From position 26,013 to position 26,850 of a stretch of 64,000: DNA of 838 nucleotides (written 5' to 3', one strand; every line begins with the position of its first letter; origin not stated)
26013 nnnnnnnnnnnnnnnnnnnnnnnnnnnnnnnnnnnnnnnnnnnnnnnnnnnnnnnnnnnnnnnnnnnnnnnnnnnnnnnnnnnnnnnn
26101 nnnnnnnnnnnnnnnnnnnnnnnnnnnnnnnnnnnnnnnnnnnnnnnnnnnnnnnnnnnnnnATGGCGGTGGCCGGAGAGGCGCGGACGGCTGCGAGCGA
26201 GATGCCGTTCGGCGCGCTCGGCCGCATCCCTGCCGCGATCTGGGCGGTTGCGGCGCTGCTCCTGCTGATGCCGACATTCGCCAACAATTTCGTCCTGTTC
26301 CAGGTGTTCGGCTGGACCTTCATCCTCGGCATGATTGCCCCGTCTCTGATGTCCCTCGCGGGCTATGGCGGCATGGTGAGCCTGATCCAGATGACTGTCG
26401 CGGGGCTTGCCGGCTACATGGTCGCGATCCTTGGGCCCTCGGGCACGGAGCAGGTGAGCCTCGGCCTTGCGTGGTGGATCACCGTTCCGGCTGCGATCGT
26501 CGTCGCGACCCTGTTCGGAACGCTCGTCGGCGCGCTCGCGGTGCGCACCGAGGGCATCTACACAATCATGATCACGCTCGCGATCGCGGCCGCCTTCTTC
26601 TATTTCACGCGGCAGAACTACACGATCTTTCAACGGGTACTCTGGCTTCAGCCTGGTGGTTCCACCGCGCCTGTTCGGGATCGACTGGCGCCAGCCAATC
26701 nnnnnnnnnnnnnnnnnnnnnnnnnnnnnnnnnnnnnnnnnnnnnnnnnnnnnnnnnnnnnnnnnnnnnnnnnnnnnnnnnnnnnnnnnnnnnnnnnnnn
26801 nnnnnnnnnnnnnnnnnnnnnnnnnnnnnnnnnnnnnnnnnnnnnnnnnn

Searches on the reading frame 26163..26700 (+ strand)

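Call 30: search_protein_families(library=pfam, proteins=[window:26163-26700:+], max_evalue=0.0001)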
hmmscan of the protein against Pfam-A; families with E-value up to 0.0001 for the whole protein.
window:26163-26700:+ (179 aa): 1 family
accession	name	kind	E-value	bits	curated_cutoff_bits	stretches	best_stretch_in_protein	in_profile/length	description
PF02653.21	BPD_transp_2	-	3.8e-05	23.4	26.8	1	45-154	2-104/269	Branched-chain amino acid transport system / permease component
